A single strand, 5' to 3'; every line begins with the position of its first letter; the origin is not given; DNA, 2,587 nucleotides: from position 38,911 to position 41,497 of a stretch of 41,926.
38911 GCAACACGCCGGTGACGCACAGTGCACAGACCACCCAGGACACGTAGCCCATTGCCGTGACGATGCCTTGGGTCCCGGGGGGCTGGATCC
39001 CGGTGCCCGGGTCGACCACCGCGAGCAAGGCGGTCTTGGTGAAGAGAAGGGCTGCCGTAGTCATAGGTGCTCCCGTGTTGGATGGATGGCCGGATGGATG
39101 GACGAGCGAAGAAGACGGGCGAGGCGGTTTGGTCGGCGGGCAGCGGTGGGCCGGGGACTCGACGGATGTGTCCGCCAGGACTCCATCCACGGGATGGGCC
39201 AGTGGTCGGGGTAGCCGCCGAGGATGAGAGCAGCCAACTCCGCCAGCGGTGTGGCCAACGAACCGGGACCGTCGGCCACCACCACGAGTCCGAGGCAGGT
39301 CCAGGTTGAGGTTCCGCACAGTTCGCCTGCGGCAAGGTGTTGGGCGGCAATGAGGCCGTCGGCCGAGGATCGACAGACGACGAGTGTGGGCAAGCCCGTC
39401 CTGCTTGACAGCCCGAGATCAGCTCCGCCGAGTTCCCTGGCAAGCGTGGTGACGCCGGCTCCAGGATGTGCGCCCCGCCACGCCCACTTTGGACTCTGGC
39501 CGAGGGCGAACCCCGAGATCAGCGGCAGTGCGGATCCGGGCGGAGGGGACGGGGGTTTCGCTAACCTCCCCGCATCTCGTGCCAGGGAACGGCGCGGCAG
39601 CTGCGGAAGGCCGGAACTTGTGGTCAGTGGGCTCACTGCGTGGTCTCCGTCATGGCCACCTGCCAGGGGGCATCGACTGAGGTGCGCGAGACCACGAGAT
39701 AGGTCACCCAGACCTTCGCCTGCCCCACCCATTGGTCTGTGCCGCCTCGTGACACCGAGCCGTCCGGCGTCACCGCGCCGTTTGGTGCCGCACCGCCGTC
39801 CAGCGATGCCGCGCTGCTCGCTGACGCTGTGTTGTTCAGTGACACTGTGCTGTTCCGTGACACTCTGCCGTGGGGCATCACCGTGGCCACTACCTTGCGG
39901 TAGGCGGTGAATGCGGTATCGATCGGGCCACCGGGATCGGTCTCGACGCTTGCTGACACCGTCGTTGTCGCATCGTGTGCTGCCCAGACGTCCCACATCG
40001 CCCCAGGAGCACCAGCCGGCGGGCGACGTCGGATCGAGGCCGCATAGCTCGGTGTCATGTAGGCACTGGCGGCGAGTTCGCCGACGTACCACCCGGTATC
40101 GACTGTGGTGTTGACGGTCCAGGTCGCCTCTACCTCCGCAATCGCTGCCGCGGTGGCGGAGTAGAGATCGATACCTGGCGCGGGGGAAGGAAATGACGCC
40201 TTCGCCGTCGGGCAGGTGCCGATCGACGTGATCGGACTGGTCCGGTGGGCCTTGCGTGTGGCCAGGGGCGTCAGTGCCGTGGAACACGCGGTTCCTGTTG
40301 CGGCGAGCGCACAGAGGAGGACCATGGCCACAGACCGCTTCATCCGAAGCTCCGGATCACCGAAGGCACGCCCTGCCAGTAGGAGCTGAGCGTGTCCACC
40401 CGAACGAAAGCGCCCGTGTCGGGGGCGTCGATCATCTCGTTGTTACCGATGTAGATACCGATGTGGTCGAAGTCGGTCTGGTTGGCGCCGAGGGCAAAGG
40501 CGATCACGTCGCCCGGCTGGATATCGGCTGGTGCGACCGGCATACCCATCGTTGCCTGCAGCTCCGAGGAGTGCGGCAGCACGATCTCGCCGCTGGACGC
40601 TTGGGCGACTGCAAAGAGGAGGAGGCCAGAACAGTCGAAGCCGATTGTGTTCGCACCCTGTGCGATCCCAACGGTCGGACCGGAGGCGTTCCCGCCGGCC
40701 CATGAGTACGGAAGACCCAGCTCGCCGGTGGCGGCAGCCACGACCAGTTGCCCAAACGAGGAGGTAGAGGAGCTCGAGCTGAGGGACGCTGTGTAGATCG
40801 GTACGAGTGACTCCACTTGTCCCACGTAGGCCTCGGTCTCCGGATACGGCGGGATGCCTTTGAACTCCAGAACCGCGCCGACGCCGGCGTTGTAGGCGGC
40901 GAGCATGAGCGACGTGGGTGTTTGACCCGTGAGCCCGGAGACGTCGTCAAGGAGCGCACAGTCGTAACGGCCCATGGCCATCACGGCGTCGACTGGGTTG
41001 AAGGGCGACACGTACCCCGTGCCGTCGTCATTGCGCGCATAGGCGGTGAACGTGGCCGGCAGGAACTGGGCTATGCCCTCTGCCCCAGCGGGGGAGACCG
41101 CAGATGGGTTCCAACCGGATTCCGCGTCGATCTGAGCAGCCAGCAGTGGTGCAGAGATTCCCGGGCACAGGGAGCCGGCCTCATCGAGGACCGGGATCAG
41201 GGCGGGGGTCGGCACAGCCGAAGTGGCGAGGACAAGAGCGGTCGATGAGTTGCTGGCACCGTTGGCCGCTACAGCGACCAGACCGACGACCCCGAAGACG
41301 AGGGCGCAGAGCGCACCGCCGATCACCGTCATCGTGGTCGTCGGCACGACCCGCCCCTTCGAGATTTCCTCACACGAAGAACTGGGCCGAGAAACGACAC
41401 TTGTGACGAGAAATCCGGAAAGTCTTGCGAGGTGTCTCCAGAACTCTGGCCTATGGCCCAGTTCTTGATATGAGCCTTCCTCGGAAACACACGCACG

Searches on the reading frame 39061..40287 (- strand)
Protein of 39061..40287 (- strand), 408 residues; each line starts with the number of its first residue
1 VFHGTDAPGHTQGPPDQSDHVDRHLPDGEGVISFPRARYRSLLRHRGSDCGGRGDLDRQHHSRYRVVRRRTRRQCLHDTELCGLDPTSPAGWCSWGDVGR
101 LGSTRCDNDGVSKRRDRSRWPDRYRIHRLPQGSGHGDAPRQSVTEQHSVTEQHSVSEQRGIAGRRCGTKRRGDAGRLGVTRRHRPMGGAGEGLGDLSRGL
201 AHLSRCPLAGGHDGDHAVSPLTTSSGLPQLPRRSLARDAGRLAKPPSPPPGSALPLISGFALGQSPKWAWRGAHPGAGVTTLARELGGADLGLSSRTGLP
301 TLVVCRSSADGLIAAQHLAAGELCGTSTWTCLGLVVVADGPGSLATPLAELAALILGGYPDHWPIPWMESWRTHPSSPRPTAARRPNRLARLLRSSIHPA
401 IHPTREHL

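Call 40: search_protein_families(library=pfam, proteins=[window:39061-40287:-], max_evalue=0.01)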
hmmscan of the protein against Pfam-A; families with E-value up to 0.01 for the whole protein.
window:39061-40287:- (408 aa): 2 families
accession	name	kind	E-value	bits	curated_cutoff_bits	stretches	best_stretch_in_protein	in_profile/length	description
PF20373.3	DUF6668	-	5.1e-11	43.2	27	1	272-382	7-123/130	Family of unknown function (DUF6668)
PF10511.15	Cementoin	-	0.0084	16.1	27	0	142-158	7-23/30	Trappin protein transglutaminase binding domain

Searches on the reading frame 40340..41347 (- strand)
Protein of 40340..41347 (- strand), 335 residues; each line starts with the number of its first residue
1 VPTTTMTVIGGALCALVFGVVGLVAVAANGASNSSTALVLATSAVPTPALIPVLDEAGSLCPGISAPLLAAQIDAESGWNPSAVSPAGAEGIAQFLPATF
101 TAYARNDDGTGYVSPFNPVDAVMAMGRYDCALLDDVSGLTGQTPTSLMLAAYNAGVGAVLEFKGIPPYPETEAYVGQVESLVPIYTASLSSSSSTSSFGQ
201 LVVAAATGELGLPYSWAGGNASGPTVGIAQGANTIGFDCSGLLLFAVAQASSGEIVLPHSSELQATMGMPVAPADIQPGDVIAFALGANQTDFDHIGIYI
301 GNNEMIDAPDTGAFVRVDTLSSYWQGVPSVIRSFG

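Call 40: search_protein_families(library=pfam, proteins=[window:40340-41347:-], max_evalue=0.01)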
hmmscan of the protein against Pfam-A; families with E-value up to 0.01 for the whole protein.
window:40340-41347:- (335 aa): 4 families
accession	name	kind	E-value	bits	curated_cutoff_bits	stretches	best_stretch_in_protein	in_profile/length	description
PF00877.26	NLPC_P60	-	8.8e-17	61.4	23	1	211-325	1-97/105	NlpC/P60 family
PF01464.25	SLT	-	2.4e-13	50.1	21.3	1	62-161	10-103/117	Transglycosylase SLT domain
PF13406.11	SLT_2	-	7.8e-06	25.8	24.3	1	83-128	147-195/292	Transglycosylase SLT domain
PF22262.2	DUF6950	-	0.002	18.6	27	0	264-324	76-132/134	Domain of unknown function (DUF6950)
